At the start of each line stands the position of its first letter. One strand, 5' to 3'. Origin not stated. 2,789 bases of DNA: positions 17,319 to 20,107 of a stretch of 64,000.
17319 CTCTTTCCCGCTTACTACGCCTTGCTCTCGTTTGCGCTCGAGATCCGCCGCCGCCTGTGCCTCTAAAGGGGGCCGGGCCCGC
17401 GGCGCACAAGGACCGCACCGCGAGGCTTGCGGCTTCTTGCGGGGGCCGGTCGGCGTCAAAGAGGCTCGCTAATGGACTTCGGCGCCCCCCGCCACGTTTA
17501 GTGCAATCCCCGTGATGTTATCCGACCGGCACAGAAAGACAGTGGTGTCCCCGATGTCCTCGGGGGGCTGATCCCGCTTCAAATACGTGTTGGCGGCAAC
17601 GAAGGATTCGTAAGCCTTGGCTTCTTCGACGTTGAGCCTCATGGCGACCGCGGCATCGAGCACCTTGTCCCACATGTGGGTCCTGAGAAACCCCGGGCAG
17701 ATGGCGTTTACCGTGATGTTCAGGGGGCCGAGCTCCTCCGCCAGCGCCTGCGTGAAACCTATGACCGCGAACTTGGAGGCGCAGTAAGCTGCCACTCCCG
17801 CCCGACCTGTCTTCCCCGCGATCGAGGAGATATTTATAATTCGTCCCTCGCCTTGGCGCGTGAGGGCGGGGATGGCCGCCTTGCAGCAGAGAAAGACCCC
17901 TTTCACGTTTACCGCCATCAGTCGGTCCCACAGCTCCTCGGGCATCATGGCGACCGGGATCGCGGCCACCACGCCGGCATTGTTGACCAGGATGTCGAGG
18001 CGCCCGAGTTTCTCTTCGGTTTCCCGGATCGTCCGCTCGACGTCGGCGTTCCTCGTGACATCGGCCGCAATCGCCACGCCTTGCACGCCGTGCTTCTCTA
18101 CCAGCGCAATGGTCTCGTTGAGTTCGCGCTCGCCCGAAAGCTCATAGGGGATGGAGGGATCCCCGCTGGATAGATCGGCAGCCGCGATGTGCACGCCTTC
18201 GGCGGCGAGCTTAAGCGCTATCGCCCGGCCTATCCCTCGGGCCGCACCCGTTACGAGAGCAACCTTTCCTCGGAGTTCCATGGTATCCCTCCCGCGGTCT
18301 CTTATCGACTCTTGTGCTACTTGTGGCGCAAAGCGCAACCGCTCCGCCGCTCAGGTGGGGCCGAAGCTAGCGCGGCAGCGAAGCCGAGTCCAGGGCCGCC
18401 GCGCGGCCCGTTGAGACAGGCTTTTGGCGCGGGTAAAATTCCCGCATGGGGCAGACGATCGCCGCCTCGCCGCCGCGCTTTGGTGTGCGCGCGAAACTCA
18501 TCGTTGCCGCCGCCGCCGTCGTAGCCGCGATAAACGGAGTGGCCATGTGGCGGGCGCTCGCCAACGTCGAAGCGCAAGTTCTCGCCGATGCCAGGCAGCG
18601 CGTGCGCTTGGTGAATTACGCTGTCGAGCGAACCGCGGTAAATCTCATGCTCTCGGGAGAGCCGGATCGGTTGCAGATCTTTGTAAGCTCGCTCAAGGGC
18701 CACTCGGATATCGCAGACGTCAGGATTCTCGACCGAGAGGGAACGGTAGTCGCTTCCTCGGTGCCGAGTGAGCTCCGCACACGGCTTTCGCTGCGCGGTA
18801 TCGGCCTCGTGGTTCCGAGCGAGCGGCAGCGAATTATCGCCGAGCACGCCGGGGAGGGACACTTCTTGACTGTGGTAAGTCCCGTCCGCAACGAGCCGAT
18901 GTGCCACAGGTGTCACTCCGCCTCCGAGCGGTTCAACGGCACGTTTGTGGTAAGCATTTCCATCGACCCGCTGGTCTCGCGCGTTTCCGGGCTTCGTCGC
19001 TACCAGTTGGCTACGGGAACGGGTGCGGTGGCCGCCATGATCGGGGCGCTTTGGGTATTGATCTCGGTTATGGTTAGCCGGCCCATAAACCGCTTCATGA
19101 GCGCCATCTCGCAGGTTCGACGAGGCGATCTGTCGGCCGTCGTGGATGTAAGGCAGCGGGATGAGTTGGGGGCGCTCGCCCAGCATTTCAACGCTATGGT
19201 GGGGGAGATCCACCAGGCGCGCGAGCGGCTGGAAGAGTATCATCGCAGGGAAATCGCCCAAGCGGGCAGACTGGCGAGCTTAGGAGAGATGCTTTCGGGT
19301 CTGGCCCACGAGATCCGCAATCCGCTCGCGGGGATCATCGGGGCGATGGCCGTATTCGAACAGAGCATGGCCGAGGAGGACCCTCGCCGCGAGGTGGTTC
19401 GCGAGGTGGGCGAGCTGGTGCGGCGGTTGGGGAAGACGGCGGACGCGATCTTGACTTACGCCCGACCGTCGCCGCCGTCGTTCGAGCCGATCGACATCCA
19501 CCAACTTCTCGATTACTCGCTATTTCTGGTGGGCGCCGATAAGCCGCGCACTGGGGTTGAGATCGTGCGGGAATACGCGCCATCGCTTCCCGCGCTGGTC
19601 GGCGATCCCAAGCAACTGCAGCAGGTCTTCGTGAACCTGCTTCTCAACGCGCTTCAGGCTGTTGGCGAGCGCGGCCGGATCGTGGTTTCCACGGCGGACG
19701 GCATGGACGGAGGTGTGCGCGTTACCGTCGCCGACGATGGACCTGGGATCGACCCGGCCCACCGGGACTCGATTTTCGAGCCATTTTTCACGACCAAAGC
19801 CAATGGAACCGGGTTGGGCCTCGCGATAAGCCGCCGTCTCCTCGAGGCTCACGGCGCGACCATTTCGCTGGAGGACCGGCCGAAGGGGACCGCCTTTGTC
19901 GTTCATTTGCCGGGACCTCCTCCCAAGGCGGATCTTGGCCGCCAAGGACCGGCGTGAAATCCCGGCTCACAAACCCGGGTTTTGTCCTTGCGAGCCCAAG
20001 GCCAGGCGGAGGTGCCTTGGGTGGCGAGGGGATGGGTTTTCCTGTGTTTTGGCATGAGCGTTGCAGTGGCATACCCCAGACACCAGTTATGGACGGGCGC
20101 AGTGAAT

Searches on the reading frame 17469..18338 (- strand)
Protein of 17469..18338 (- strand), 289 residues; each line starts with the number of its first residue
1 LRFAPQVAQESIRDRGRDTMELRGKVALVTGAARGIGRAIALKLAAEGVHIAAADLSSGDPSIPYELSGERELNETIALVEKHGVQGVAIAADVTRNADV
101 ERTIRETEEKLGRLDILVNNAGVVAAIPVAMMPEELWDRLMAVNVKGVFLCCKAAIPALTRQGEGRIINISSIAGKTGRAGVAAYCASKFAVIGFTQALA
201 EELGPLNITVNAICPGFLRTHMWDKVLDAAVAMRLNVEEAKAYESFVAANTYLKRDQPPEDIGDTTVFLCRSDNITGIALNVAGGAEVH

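Call 13: search_protein_families(library=pfam, proteins=[window:17469-18338:-], max_evalue=0.001)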
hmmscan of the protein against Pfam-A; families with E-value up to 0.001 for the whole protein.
window:17469-18338:- (289 aa): 4 families
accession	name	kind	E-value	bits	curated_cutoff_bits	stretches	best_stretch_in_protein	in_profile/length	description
PF00106.31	adh_short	-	3.4e-60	203.3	26.6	1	25-226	1-190/195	short chain dehydrogenase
PF13561.12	adh_short_C2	-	1.4e-53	182.3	27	1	31-286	1-235/236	Enoyl-(Acyl carrier protein) reductase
PF08659.16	KR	-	3.4e-15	56.9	22.6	1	27-191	3-155/180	KR domain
PF23441.1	SDR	-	2.6e-09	37.3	27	1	89-285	65-254/258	SDR-like rossmann domain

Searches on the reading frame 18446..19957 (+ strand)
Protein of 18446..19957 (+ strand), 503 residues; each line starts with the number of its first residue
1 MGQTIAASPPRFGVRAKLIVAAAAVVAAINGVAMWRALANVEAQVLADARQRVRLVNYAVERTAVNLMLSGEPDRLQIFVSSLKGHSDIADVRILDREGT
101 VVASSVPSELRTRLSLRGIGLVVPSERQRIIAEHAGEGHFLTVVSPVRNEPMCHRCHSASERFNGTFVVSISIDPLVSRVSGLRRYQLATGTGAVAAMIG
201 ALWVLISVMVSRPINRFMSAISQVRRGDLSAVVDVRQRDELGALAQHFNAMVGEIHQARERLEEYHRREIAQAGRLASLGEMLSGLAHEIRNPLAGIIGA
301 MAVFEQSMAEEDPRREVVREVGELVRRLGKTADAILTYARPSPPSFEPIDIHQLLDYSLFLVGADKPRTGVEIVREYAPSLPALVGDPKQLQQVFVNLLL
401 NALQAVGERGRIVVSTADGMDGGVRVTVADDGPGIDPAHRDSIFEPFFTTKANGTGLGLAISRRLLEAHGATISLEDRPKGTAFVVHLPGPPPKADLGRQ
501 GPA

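Call 11: search_protein_families(library=pfam, proteins=[window:18446-19957:+], max_evalue=0.001)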
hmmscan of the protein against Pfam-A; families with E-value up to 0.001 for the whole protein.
window:18446-19957:+ (503 aa): 6 families
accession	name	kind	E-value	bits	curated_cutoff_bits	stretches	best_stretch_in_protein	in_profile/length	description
PF02518.31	HATPase_c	-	2.2e-27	96.1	26.4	1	386-490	1-109/111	Histidine kinase-, DNA gyrase B-, and HSP90-like ATPase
PF00672.30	HAMP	-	4.5e-13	49.7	25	1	209-257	5-53/53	HAMP domain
PF00512.31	HisKA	-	7.9e-10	39.1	26.9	1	279-341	2-63/66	His Kinase A (phospho-acceptor) domain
PF21563.3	Mcp40H-20_sensor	-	1e-09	39.1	27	1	65-174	8-112/112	Methyl-accepting chemotaxis sensory transducer, class 40H, sensor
PF17203.10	sCache_3_2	-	7.3e-08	33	28.4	1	42-149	3-113/140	Single cache domain 3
PF13581.12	HATPase_c_2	-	0.00089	19.7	27.4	0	410-469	54-112/127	Histidine kinase-like ATPase domain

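Call 71: search_protein_families(library=ncbifam, proteins=[window:18446-19954:+], max_evalue=0.00001)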
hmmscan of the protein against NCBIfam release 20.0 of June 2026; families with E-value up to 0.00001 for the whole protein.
window:18446-19954:+ (503 aa): 77 families (the best 25 are shown)
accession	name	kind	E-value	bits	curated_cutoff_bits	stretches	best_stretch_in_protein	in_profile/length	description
NF008468.0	PRK11360.1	equivalog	3.7e-65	220.5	646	1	266-490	383-608/616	two-component system sensor histidine kinase AtoS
NF007688.0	PRK10364.1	equivalog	1.9e-51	175.2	479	1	265-489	226-450/460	two-component system sensor histidine kinase ZraS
NF010411.0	PRK13837.1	equivalog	3.2e-42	144.5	647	1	236-490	407-675/828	two-component system VirA-like sensor kinase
NF008293.1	PRK11073.1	equivalog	5.3e-35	121.3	240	1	268-489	119-346/349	nitrogen regulation protein NR(II)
NF033092.0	HK_WalK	equivalog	1.5e-32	113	725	2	370-489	468-593/594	cell wall metabolism sensor histidine kinase WalK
NF052574.1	HisKinEspCMyxo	equivalog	4e-32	111.3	1200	1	269-494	407-641/785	serine histidine kinase EspC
NF038348.1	T2SS_HK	subfamily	6.2e-32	110.7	450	1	333-489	416-572/574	histidine kinase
TIGR02956.1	TMAO_torS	equivalog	7.7e-32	110.3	676.5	1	281-489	466-681/967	TMAO reductase system sensor histidine kinase/response regulator TorS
NF008543.0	PRK11466.1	equivalog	8.6e-32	109.9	982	1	190-489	336-661/914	TMAO reductase system sensor histidine kinase/response regulator TorS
NF041777.1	sens_FixL_Rhizob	equivalog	4.2e-31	108.1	850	1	253-489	237-480/485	sensor protein FixL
NF047794.1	HisKinPtgB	equivalog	4.3e-30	104.6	1000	1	197-476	344-640/656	two-component system sensor histidine kinase PgtB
NF011874.0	PRK15347.1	equivalog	1.8e-29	102.4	852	1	186-489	297-613/921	two component system sensor kinase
TIGR01386.1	cztS_silS_copS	subfamily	2.5e-29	102.6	292.55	1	15-489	7-457/457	heavy metal sensor histidine kinase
NF040750.1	tetrathio_HK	equivalog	8.3e-28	97.2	750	1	255-478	315-541/555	tetrathionate respiration histidine kinase TtrS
NF046044.1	PnpS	equivalog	4e-27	95.2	400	1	283-489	174-390/390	two-component system histidine kinase PnpS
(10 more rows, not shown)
